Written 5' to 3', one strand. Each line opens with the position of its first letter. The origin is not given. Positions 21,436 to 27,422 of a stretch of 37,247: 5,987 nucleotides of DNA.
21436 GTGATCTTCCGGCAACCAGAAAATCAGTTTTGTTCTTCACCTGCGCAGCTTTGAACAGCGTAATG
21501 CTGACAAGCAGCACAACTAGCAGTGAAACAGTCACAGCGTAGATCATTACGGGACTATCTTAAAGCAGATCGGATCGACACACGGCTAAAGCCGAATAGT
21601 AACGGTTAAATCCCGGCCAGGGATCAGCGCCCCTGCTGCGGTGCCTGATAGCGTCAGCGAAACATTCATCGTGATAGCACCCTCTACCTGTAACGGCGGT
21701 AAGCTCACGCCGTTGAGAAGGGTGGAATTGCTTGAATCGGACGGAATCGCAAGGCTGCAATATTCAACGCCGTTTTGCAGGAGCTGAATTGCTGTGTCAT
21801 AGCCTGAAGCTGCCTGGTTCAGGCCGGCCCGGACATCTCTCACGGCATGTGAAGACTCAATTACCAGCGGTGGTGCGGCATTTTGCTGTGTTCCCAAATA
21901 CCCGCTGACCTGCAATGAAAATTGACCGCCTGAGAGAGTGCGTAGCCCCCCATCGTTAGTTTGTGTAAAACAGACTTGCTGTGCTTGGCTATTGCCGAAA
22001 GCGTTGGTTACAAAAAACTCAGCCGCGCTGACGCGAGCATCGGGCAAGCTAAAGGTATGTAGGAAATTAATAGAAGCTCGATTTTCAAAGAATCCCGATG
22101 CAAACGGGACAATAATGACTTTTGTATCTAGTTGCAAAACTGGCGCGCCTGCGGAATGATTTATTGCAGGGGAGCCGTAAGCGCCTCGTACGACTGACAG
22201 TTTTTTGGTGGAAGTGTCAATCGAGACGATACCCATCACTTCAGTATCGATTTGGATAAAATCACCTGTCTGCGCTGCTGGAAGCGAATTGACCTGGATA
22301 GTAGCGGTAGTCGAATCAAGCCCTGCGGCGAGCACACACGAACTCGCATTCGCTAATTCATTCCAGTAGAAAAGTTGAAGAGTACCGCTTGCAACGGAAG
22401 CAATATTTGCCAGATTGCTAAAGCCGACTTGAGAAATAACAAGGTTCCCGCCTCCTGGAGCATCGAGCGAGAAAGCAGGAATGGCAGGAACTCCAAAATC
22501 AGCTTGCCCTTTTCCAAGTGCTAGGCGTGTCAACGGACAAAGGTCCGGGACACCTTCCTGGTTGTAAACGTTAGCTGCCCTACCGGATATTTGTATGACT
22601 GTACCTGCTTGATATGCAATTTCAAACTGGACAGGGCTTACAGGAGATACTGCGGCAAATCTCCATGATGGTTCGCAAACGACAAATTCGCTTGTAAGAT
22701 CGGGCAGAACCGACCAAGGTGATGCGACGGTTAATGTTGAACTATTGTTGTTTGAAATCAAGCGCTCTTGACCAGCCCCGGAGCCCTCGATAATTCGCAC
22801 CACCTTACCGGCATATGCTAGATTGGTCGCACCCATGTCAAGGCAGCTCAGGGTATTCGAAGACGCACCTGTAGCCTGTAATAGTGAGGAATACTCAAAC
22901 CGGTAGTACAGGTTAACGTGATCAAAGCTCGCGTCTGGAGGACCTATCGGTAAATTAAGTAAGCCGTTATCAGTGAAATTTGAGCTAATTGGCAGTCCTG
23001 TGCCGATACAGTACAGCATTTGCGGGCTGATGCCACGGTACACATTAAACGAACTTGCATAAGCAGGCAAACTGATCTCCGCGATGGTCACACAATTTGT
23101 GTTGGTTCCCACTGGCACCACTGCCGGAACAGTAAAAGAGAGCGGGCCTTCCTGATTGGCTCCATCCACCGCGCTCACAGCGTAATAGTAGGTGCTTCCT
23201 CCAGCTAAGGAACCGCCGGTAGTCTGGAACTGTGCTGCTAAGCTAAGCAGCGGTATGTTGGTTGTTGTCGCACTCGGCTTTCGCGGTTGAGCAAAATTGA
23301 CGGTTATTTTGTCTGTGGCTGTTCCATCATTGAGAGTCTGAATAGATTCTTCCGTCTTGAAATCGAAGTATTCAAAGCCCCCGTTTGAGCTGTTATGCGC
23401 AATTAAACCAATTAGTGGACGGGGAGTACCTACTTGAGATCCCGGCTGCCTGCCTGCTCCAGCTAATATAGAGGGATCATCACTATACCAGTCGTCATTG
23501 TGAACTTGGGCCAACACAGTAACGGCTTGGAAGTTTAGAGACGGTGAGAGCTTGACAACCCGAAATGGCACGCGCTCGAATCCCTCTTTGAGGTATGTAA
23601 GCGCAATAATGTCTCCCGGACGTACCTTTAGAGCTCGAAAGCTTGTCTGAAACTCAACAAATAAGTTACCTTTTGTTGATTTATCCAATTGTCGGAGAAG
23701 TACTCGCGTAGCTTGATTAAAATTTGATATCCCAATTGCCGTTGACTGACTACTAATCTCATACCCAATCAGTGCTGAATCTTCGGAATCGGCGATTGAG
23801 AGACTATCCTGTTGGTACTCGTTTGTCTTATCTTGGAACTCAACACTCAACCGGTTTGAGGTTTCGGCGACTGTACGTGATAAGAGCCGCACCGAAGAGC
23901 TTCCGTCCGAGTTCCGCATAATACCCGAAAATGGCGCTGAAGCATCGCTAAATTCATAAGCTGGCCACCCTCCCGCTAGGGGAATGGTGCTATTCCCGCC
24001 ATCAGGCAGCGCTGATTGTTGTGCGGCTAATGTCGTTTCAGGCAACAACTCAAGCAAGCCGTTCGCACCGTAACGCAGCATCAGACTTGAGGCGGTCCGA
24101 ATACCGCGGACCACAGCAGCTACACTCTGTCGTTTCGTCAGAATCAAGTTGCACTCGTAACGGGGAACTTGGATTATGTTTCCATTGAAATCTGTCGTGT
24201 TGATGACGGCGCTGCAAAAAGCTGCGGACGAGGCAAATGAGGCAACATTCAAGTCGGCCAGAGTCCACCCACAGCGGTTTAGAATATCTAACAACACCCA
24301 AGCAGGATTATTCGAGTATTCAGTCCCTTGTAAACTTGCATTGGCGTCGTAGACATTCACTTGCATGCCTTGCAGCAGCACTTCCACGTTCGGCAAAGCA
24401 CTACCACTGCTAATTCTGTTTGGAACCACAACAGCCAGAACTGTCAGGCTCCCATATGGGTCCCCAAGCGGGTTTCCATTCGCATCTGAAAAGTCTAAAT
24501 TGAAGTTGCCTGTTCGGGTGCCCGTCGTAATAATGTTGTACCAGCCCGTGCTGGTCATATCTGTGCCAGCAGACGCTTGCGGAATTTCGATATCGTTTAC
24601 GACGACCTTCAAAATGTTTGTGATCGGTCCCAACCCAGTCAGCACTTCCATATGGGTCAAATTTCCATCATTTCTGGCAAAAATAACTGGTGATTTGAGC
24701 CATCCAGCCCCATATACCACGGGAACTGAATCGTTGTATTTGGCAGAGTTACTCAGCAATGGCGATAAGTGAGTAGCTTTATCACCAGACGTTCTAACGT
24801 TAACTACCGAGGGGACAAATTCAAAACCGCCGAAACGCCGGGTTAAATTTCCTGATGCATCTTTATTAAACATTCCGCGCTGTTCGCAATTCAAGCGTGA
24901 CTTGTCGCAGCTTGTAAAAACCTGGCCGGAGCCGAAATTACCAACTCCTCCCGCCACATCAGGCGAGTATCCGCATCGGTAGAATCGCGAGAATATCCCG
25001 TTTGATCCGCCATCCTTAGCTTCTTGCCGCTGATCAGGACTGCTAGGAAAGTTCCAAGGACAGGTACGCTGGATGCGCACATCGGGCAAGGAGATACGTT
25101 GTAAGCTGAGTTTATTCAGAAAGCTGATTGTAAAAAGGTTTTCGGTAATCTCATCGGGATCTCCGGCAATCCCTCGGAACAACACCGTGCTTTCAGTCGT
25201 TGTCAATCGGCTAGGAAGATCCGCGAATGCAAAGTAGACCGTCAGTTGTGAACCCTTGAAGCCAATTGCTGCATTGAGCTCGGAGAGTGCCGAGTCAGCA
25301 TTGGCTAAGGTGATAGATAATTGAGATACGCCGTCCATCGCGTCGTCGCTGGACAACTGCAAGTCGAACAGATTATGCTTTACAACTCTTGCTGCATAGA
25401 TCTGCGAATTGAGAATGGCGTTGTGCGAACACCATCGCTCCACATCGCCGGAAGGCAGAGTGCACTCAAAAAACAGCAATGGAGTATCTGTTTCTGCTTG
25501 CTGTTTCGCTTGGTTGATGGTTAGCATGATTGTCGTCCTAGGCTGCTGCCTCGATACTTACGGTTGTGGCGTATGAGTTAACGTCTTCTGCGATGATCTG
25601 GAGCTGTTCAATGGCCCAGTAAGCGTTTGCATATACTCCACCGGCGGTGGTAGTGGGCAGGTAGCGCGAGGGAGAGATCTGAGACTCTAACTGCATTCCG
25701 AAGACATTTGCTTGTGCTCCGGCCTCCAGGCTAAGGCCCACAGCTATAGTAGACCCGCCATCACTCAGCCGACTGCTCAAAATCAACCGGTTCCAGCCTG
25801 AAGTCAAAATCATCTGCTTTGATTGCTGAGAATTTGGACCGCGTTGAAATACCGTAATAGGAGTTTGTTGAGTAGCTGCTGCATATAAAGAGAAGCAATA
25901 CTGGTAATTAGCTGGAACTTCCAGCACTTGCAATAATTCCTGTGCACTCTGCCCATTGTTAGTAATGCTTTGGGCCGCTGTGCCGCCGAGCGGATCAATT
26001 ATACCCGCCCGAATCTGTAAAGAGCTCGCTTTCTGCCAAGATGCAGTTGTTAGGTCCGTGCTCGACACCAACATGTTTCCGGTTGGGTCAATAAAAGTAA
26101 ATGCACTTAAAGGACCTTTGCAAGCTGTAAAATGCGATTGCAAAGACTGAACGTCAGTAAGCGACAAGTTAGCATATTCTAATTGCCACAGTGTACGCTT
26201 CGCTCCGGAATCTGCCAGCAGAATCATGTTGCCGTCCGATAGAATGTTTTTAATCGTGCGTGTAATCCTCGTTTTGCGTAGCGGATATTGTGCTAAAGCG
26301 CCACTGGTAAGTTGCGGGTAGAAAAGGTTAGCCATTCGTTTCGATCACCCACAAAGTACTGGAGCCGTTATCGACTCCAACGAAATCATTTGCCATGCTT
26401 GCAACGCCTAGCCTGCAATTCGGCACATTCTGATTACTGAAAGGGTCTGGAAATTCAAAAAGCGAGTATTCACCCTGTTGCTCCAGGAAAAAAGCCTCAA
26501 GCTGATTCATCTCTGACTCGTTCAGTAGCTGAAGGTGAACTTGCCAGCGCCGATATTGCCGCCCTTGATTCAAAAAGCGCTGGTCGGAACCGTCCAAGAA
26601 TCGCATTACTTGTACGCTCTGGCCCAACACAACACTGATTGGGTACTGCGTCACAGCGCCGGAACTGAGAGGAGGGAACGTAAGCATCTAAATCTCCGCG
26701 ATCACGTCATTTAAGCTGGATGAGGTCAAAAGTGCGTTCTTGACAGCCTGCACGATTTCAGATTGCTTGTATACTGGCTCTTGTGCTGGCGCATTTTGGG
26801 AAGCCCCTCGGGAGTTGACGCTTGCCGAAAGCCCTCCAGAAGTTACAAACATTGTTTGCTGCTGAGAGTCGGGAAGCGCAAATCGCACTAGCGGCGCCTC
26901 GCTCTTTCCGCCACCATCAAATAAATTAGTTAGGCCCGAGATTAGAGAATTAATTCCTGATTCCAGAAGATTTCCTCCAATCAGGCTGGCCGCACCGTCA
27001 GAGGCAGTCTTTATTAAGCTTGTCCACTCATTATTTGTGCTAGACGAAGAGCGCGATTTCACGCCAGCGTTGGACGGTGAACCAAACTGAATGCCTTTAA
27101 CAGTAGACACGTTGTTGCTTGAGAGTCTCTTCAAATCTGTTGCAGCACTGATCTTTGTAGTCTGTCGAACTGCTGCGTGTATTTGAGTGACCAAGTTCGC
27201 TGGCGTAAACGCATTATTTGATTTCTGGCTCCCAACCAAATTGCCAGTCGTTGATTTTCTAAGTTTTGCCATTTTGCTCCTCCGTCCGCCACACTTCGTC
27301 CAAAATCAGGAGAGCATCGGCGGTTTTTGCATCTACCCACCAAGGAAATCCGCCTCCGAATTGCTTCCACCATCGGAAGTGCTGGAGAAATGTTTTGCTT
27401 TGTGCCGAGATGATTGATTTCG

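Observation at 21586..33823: Intact, structural-only, terminase-less phage particle cluster between housekeeping genes (GTA-like candidate)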

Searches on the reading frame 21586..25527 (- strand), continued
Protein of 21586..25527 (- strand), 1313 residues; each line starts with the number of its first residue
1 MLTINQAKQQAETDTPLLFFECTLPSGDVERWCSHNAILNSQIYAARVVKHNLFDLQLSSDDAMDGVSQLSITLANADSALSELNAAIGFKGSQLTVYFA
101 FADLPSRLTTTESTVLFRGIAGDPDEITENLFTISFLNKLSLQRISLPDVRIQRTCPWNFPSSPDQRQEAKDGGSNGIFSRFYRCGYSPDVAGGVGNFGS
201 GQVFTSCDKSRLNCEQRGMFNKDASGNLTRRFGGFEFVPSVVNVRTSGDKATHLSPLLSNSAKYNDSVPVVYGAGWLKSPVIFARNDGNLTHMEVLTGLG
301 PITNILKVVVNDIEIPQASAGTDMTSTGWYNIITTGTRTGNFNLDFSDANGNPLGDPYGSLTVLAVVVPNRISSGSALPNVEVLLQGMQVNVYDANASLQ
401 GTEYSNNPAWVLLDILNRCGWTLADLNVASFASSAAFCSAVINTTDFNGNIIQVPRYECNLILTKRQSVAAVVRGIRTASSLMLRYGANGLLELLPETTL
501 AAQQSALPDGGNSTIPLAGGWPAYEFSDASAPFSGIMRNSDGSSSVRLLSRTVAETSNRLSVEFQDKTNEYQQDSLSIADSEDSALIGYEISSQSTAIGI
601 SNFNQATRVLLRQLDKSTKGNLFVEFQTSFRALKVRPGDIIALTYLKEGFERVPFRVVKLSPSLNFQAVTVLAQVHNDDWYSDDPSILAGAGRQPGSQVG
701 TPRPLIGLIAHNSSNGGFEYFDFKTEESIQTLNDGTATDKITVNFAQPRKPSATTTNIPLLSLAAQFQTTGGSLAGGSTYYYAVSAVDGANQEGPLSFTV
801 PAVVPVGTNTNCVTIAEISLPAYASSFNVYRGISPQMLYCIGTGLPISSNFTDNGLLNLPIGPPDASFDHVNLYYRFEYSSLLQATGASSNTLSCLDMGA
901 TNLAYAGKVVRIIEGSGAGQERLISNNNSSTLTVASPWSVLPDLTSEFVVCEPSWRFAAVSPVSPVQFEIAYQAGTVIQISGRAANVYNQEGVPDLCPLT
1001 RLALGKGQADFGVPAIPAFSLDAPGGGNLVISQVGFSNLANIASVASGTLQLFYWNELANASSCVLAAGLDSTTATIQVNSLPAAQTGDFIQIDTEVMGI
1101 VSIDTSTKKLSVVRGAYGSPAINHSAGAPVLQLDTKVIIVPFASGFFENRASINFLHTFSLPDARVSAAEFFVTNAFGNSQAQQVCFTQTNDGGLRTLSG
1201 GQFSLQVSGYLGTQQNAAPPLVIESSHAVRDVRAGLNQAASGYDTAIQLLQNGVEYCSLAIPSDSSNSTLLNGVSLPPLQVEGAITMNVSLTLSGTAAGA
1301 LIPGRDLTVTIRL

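Call 69: search_protein_families(library=pfam, proteins=[L171:13950-16835:+, L216:13932-16853:+, L245:13946-16717:+, L245:16808-18163:+, L245:18215-19450:+], max_evalue=0.01)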
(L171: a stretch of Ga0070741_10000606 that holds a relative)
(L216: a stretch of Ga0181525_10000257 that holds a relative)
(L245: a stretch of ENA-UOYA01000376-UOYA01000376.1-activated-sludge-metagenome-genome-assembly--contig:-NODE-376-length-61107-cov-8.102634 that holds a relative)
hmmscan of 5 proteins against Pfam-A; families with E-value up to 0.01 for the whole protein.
L171:13950-16835:+ (961 aa): 2 families
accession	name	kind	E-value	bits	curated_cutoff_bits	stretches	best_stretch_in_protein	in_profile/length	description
PF23845.1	TIM-barrel_NCTSP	-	1.2e-16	61.1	27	1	661-944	60-346/348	Non-contractile tail sheath protein TIM barrel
PF23844.1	NCTSP_N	-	1.1e-05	25.2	27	1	23-125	17-114/191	Non-contractile tail sheath N-terminal domain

L216:13932-16853:+ (973 aa): 1 family
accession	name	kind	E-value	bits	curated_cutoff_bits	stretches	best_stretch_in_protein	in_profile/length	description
PF23845.1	TIM-barrel_NCTSP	-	1.3e-18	67.6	27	1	661-955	62-344/348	Non-contractile tail sheath protein TIM barrel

L245:13946-16717:+ (923 aa): 2 families
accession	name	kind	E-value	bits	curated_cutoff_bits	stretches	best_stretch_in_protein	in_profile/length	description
PF23845.1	TIM-barrel_NCTSP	-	2.5e-15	56.8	27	1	617-873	59-306/348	Non-contractile tail sheath protein TIM barrel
PF23844.1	NCTSP_N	-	0.003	17.2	27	1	18-122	13-112/191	Non-contractile tail sheath N-terminal domain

L245:16808-18163:+ (451 aa): 2 families
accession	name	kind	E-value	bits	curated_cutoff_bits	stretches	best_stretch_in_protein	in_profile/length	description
PF01663.27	Phosphodiest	-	6.8e-42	144.7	23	1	48-394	1-341/342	Type I phosphodiesterase / nucleotide pyrophosphatase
PF00884.28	Sulfatase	-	2.1e-09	37.6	25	1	48-435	3-300/301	Sulfatase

L245:18215-19450:+ (411 aa): 8 families
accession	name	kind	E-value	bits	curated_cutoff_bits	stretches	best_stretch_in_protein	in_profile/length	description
PF14524.12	Wzt_C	-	5.1e-33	114.5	30.4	1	266-397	4-142/143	Wzt C-terminal domain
PF00005.33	ABC_tran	-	5.9e-24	85.6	25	1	44-176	1-136/137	ABC transporter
PF13304.12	AAA_21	-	7.1e-07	30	27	1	56-80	1-25/304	AAA domain, putative AbiEii toxin, Type IV TA system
PF13555.12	AAA_29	-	4.4e-05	23.6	27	1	51-82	19-50/61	P-loop containing region of AAA domain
PF13401.12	AAA_22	-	0.0017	19.1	27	1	54-207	5-124/130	AAA domain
PF13476.12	AAA_23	-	0.0032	18.6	27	1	52-75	18-40/201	AAA domain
PF02463.25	SMC_N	-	0.009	15.9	40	0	55-86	25-56/220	RecF/RecN/SMC N terminal domain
PF25199.1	nSTAND_NTPase5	-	0.0099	16.1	34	0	51-74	38-62/145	Novel STAND NTPase 5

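Call 70: search_protein_families(library=phrogs, proteins=[L171:13950-16835:+, L216:13932-16853:+, L245:13946-16717:+, L245:16808-18163:+, L245:18215-19450:+], max_evalue=0.01)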
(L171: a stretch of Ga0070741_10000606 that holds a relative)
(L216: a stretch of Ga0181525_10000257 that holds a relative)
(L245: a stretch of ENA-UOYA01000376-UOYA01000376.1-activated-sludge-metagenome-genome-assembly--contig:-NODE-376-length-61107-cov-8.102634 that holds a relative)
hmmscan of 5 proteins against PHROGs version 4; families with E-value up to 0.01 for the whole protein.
L171:13950-16835:+ (961 aa): 4 families
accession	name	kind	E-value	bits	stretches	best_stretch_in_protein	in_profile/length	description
phrog_6040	-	unknown function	4.6e-25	88.8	2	659-910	345-597/923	-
phrog_16150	-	tail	5.6e-11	42.7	1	645-888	101-349/425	tail assembly protein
phrog_165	-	tail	1.6e-05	24.6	1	507-601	87-179/493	tail sheath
phrog_13532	-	unknown function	0.00024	21.3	0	549-585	113-149/278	-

L216:13932-16853:+ (973 aa): 3 families
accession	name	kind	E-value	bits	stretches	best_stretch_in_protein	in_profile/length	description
phrog_6040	-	unknown function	7.6e-21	74.8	1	662-911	350-584/923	-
phrog_16150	-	tail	1.5e-11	44.6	1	656-894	114-342/425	tail assembly protein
phrog_13532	-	unknown function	5.3e-06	26.7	1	112-207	55-151/278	-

L245:13946-16717:+ (923 aa): 3 families
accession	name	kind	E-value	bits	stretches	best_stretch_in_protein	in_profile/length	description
phrog_6040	-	unknown function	6.6e-18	65.1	1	611-872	342-597/923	-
phrog_165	-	tail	1.1e-08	35.1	1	480-588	82-185/493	tail sheath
phrog_16150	-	tail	0.00041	20.1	1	619-853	117-352/425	tail assembly protein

L245:16808-18163:+ (451 aa): 0 families

L245:18215-19450:+ (411 aa): 9 families
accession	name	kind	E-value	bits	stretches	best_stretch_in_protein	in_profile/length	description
phrog_293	-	moron, auxiliary metabolic gene and host takeover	2.6e-40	139.3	1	24-253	421-654/1058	ABC transporter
phrog_2392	-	moron, auxiliary metabolic gene and host takeover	4.4e-23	82.5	2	40-90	493-543/726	ABC transporter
phrog_23675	-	unknown function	4.5e-06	27.6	1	144-239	34-129/143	-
phrog_7507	-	unknown function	0.00013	22.4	1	40-79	11-49/483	-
phrog_3940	-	unknown function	0.00038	20.4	1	46-79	18-50/537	-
phrog_11143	-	unknown function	0.0025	17.8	0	54-204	43-168/357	-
phrog_8323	-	unknown function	0.0039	16.7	1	46-79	64-96/623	-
phrog_5836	-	unknown function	0.004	16.1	0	58-79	52-73/1071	-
phrog_800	-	head and packaging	0.0047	16.6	1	50-80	28-58/511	terminase small subunit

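Call 83: search_protein_families(library=ncbifam, proteins=[window:21586-25527:-], max_evalue=0.01)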
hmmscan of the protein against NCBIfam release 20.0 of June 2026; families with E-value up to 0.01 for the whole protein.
window:21586-25527:- (1313 aa): 1 family
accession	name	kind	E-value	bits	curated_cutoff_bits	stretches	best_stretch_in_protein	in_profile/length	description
NF048004.1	GTA_megatron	equivalog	0.0025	15.6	800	1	539-668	840-964/1299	baseplate multidomain protein megatron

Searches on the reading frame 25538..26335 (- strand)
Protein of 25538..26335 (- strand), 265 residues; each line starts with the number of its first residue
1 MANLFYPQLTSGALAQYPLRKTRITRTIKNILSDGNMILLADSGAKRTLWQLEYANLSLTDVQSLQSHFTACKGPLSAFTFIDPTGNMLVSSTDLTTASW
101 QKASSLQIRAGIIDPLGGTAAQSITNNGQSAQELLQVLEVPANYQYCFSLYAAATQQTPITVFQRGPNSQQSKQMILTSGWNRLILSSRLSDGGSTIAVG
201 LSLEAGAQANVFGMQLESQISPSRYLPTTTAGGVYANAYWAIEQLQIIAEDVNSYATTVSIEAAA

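Call 7: search_protein_families(library=pfam, proteins=[window:25538-26335:-], max_evalue=0.1)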
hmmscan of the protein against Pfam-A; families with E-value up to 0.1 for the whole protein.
window:25538-26335:- (265 aa): 2 families
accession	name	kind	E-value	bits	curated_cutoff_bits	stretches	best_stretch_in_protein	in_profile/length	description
PF09343.15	DUF2460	-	0.00063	19.7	30.4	1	47-89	41-83/205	Conserved hypothetical protein 2217 (DUF2460)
PF16463.11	Phage_TTP_13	-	0.074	13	25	0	116-189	44-116/137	Phage tail tube protein family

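Call 8: search_protein_families(library=phrogs, proteins=[window:25538-26335:-], max_evalue=0.1)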
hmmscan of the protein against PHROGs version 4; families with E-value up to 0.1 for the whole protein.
window:25538-26335:- (265 aa): 1 family
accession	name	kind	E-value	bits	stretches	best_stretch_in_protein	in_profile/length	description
phrog_2913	-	other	0.0011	19.5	1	44-101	142-203/306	glycoside hydrolase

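Call 50: search_solved_structures(query=A3, max_evalue=1)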
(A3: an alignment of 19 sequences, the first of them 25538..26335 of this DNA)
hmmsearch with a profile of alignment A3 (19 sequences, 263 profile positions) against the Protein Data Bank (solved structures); distinct sequences matched with E-value up to 1: 3.
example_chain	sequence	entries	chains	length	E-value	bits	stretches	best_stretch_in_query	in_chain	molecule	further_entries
6tb9_F3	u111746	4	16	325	0.013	18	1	85-181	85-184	Head spike fiber Rcc01080 | Uncharacterized protein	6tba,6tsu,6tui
3j70_D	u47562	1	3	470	0.049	16.1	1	73-171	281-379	Envelope glycoprotein gp120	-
8xi2_W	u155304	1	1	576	0.17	14.3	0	69-127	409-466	Prp17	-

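Call 83: search_protein_families(library=ncbifam, proteins=[window:25538-26335:-], max_evalue=0.01)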
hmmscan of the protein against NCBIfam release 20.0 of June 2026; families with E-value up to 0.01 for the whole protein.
window:25538-26335:- (265 aa): 1 family
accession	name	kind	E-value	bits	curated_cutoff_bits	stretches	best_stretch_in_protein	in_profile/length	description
NF048003.1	GTA_spike_fiber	domain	2.5e-15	57.5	36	1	86-231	7-176/182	phage head spike fiber domain-containing protein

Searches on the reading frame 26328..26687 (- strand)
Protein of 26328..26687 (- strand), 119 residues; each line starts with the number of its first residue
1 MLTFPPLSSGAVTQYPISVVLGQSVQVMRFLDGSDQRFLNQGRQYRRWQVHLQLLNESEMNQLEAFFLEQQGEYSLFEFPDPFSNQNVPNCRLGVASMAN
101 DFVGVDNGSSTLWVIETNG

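Call 5: search_protein_families(library=pfam, proteins=[window:26328-26687:-], max_evalue=0.1)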
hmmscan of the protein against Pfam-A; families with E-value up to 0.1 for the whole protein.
window:26328-26687:- (119 aa): 2 families
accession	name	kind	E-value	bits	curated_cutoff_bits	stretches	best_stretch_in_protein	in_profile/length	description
PF09343.15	DUF2460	-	4e-08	33.4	30.4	1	26-111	22-105/205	Conserved hypothetical protein 2217 (DUF2460)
PF05939.18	Phage_min_tail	-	0.019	15.8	39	1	22-87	16-81/108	Phage minor tail protein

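Call 6: search_protein_families(library=phrogs, proteins=[window:26328-26687:-], max_evalue=0.1)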
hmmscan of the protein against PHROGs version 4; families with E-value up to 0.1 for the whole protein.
window:26328-26687:- (119 aa): 3 families
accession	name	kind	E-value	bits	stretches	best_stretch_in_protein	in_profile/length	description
phrog_2913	-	other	3.3e-07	31.1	1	25-113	125-202/306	glycoside hydrolase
phrog_1302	-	tail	0.0042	17.6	1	42-85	39-82/201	distal tail protein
phrog_14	-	tail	0.009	16.2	1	18-91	18-91/366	minor tail protein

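Call 83: search_protein_families(library=ncbifam, proteins=[window:26328-26687:-], max_evalue=0.01)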
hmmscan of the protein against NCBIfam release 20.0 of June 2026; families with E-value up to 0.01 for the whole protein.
window:26328-26687:- (119 aa): 0 families

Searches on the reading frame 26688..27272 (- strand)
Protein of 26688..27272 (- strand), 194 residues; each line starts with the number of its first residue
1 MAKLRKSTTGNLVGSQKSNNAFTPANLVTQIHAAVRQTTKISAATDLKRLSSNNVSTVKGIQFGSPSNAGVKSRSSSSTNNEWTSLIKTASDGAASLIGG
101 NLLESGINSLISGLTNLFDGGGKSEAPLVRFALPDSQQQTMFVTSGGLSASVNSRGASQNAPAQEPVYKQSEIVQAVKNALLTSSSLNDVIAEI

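Call 5: search_protein_families(library=pfam, proteins=[window:26688-27272:-], max_evalue=0.1)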
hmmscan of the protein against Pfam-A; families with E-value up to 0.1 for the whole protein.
window:26688-27272:- (194 aa): 1 family
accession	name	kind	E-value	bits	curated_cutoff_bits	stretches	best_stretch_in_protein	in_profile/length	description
PF09849.14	DUF2076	-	0.04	14.4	38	1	57-134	133-191/265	Uncharacterized protein conserved in bacteria (DUF2076)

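Call 6: search_protein_families(library=phrogs, proteins=[window:26688-27272:-], max_evalue=0.1)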
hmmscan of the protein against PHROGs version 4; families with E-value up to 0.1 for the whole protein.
window:26688-27272:- (194 aa): 0 families

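Call 83: search_protein_families(library=ncbifam, proteins=[window:26688-27272:-], max_evalue=0.01)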
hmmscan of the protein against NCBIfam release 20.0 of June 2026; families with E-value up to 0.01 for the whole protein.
window:26688-27272:- (194 aa): 0 families
